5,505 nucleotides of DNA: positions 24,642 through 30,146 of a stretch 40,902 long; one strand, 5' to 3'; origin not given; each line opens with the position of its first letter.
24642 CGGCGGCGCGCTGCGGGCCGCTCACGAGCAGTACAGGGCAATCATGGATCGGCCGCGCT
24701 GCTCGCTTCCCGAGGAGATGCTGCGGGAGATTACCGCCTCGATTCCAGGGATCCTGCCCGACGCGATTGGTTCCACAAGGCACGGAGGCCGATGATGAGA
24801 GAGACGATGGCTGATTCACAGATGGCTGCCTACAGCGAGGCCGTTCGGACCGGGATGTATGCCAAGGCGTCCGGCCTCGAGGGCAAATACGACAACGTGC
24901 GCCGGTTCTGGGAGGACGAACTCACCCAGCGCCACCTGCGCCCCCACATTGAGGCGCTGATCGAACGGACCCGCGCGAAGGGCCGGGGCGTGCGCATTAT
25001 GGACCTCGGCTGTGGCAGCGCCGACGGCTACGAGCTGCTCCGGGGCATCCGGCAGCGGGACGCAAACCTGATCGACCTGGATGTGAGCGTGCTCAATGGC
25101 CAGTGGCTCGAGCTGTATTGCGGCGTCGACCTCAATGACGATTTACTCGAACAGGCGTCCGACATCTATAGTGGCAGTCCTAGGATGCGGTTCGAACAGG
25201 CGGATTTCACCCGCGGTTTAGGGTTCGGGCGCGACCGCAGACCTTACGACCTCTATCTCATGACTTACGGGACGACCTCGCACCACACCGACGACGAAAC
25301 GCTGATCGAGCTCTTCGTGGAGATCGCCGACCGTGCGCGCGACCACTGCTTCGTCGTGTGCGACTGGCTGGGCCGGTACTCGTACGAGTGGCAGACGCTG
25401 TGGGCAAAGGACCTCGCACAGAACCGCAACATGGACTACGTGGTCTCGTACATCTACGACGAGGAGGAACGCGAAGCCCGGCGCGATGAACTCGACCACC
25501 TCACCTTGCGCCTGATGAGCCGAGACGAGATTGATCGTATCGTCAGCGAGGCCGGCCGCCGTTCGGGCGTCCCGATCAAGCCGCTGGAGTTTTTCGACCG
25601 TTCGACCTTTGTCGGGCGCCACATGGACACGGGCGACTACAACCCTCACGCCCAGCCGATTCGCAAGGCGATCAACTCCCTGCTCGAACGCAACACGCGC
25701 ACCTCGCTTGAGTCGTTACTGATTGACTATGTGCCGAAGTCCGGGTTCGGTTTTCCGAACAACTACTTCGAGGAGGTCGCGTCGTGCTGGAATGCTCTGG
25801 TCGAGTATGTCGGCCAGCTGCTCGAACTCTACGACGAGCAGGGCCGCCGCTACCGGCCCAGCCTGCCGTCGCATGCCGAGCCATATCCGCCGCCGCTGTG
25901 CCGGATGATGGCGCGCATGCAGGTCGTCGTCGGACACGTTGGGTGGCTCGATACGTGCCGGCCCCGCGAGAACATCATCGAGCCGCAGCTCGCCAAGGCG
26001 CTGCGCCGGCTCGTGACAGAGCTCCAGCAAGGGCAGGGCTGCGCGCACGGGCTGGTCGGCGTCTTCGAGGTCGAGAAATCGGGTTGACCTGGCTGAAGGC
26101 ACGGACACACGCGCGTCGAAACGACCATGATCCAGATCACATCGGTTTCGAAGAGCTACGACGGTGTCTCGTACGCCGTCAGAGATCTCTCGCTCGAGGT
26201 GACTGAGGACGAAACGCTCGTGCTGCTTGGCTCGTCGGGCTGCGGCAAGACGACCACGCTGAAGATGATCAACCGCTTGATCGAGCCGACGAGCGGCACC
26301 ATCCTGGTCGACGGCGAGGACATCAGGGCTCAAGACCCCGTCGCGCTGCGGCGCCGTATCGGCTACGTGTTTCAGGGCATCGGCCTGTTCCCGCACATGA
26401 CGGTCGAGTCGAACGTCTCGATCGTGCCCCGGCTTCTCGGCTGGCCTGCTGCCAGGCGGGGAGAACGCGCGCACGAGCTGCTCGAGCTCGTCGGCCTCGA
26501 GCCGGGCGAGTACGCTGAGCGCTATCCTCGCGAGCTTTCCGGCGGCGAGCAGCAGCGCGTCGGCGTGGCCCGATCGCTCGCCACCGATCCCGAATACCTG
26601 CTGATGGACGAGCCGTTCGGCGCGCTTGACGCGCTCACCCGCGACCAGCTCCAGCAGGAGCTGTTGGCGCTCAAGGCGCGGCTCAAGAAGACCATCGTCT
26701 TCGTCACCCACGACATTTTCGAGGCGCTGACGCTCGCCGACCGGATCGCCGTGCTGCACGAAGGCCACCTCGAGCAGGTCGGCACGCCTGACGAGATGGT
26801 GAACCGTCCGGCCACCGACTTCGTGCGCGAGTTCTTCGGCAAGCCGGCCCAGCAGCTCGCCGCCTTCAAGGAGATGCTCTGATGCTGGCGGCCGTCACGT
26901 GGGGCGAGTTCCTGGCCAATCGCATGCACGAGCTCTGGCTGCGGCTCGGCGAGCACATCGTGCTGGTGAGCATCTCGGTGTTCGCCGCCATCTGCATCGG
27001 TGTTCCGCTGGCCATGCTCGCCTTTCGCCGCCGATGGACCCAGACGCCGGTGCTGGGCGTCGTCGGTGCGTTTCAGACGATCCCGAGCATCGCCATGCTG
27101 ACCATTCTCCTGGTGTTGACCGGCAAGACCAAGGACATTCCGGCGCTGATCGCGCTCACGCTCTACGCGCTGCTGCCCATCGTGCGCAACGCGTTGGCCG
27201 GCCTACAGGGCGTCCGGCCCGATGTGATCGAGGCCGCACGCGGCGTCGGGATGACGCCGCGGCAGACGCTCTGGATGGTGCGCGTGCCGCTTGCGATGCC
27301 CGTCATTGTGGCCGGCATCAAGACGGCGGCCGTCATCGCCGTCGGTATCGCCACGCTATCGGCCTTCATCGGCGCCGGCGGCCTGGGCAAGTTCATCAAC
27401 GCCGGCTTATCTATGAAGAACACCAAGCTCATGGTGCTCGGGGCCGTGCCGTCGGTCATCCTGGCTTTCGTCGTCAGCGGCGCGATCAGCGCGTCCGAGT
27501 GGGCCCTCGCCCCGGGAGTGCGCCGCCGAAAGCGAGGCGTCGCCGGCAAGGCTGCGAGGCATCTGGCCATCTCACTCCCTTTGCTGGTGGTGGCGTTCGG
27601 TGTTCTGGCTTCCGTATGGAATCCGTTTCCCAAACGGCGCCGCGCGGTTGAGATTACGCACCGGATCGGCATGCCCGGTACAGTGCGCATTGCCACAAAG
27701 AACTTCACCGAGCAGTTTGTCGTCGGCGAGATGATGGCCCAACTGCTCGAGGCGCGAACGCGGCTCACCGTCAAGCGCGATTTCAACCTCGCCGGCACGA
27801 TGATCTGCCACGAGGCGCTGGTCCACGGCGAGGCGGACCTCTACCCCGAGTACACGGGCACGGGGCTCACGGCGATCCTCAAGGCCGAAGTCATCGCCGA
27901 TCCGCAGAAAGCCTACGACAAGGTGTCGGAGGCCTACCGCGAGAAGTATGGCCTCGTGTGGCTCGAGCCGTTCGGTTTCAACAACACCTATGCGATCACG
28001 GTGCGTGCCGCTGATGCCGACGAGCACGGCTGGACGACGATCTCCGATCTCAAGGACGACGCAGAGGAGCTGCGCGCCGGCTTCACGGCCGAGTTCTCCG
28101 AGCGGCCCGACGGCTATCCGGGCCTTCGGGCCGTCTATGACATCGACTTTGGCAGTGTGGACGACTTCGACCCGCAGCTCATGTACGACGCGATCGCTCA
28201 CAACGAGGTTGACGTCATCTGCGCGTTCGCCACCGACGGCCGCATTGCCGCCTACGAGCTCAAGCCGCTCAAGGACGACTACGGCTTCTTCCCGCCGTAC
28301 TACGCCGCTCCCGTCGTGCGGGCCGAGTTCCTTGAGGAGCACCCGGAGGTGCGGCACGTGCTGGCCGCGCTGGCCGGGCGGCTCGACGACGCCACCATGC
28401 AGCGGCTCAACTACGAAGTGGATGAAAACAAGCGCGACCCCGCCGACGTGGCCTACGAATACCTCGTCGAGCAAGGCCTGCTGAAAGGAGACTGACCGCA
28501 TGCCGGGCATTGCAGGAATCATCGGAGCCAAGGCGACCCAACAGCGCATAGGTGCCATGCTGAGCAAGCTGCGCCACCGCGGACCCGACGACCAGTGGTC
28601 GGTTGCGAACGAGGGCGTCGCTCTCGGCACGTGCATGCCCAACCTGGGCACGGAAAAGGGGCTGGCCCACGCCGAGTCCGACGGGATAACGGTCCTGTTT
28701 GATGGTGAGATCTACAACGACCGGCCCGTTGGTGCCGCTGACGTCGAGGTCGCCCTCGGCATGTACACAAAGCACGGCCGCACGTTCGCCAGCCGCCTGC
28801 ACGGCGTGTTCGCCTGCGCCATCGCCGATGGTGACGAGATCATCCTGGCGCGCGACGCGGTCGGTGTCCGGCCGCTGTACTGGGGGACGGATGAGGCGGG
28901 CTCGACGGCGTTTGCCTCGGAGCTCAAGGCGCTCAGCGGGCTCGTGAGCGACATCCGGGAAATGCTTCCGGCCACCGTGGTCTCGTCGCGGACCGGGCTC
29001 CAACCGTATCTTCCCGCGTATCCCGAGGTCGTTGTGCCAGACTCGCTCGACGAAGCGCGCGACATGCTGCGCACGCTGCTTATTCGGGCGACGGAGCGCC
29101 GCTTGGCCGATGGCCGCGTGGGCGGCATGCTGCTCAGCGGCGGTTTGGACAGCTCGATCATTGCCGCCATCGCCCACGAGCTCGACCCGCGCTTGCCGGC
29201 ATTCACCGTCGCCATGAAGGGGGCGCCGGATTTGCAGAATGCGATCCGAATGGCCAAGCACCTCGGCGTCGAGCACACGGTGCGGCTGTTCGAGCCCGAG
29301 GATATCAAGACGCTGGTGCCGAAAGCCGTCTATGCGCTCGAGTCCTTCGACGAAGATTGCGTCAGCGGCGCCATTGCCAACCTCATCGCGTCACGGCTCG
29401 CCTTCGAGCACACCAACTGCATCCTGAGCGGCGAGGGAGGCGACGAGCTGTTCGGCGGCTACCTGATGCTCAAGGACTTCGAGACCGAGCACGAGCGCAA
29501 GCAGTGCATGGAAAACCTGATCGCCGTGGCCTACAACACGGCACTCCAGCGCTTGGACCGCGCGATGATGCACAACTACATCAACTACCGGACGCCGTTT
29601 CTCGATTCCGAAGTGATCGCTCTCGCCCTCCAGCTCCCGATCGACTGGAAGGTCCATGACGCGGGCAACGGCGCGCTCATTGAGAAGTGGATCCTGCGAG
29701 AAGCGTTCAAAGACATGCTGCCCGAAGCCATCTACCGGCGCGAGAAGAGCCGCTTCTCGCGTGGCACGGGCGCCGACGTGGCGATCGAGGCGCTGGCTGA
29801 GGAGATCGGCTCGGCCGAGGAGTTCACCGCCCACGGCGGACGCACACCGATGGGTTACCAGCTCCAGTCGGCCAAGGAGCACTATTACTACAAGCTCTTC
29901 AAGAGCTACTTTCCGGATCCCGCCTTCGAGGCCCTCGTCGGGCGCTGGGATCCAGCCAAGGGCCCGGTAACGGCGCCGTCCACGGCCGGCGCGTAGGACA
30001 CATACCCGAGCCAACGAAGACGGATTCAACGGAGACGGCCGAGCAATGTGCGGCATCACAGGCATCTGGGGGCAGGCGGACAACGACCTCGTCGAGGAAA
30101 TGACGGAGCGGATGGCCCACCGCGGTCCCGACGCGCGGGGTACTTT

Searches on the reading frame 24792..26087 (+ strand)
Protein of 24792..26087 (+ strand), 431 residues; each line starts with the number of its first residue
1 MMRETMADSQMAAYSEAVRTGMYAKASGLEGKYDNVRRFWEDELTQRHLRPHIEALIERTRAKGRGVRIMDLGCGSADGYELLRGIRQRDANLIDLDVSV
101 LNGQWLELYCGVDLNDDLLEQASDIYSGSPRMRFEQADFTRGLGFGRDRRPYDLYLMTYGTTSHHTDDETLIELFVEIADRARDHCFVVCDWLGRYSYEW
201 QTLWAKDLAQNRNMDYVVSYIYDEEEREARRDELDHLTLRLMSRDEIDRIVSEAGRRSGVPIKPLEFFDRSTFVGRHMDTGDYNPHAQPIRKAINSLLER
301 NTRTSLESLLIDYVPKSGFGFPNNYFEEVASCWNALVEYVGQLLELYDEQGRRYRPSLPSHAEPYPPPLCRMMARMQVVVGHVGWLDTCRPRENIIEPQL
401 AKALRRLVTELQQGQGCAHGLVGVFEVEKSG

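Call 11: search_protein_families(library=pfam, proteins=[window:24792-26087:+])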
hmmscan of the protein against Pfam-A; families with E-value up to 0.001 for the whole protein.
window:24792-26087:+ (431 aa): 1 family
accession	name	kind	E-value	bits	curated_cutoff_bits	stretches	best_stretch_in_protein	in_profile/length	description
PF13649.12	Methyltransf_25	-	0.00016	22.8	27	0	109-180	24-91/97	Methyltransferase domain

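Call 30: search_protein_families(library=ncbifam, proteins=[window:24792-26087:+], max_evalue=0.001)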
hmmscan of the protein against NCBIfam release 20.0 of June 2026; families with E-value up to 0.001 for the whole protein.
window:24792-26087:+ (431 aa): 0 families

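Call 45: search_solved_structures(query=window:24792-26087:+, max_evalue=0.1)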
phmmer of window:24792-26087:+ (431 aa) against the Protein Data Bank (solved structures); distinct sequences matched with E-value up to 0.1: 0.

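Call 46: search_protein_families(library=pfam, proteins=[window:24792-26087:+], max_evalue=1)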
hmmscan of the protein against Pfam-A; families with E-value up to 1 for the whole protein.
window:24792-26087:+ (431 aa): 4 families
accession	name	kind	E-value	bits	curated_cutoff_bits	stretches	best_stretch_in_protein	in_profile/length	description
PF13649.12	Methyltransf_25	-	0.00016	22.8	27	1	109-180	24-91/97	Methyltransferase domain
PF13847.12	Methyltransf_31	-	0.024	14.8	27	1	65-143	3-66/145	Methyltransferase domain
PF08242.18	Methyltransf_12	-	0.08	14.1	30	1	109-173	23-83/98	Methyltransferase domain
PF00072.30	Response_reg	-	0.24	12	30.2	1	52-92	30-70/111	Response regulator receiver domain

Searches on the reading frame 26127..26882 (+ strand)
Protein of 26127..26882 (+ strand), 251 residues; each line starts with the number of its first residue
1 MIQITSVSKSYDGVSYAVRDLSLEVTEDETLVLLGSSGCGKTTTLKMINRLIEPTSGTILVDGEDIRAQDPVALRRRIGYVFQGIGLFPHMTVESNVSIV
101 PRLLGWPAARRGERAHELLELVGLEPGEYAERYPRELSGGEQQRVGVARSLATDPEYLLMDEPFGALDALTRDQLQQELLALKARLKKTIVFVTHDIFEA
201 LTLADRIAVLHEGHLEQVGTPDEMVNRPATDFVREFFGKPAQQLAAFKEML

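Call 11: search_protein_families(library=pfam, proteins=[window:26127-26882:+])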
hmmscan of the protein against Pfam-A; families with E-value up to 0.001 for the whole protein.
window:26127-26882:+ (251 aa): 2 families
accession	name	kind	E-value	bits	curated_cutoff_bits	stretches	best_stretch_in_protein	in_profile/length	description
PF00005.33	ABC_tran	-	2.1e-37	129.2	25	1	19-164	2-136/137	ABC transporter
PF13304.12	AAA_21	-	1.4e-05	25.8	27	0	111-198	220-301/304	AAA domain, putative AbiEii toxin, Type IV TA system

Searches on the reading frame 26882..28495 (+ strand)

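Call 11: search_protein_families(library=pfam, proteins=[window:26882-28495:+])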
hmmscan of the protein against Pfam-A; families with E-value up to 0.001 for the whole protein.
window:26882-28495:+ (537 aa): 2 families
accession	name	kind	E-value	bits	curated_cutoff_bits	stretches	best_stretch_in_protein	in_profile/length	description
PF04069.17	OpuAC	-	8.2e-67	225.9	21.2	1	267-528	2-255/257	Substrate binding domain of ABC-type glycine betaine transport system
PF00528.27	BPD_transp_1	-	2.8e-21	76.5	26.4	1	37-200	2-173/184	Binding-protein-dependent transport system inner membrane component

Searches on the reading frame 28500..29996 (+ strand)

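Call 11: search_protein_families(library=pfam, proteins=[window:28500-29996:+])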
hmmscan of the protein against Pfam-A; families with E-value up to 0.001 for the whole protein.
window:28500-29996:+ (498 aa): 3 families
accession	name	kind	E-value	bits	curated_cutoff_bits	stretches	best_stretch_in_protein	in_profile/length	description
PF00733.27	Asn_synthase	-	2.5e-57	195.6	21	2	190-331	2-145/354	Asparagine synthase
PF13537.11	GATase_7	-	1.1e-17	64.6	25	1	60-145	21-121/123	Glutamine amidotransferase domain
PF13522.11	GATase_6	-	3e-09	37.4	27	1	61-141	37-130/130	Glutamine amidotransferase domain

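Call 30: search_protein_families(library=ncbifam, proteins=[window:28500-29996:+], max_evalue=0.001)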
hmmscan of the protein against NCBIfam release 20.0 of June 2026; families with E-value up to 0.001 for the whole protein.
window:28500-29996:+ (498 aa): 8 families
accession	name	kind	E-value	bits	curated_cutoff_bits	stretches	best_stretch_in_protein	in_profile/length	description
NF006949.0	PRK09431.1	equivalog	6.2e-95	318.8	499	1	1-479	1-514/554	asparagine synthase B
TIGR01536.1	asn_synth_AEB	equivalog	8.3e-75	252.7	267.1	2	3-332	2-382/517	asparagine synthase (glutamine-hydrolyzing)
TIGR03108.1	eps_aminotran_1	hypoth_equivalog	1e-38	133.4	816.9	3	1-150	1-171/628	XrtA/PEP-CTERM system amidotransferase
TIGR03104.1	trio_amidotrans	equivalog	3.8e-38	131.1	570.1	3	2-146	2-166/589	N-acetylglutaminylglutamine amidotransferase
NF033535.1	lass_lactam_cya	exception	3e-29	102.1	525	2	1-149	1-169/668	lasso peptide isopeptide bond-forming cyclase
NF033561.1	macrolact_Ik_Al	subfamily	1.2e-17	63.7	300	1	180-319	186-332/561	albusnodin/ikarugamycin family macrolactam cyclase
TIGR01134.1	purF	equivalog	1.2e-07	31.5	350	1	95-164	150-218/432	amidophosphoribosyltransferase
TIGR00552.1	nadE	equivalog_domain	0.00066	19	63.65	0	190-260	9-82/251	NAD(+) synthase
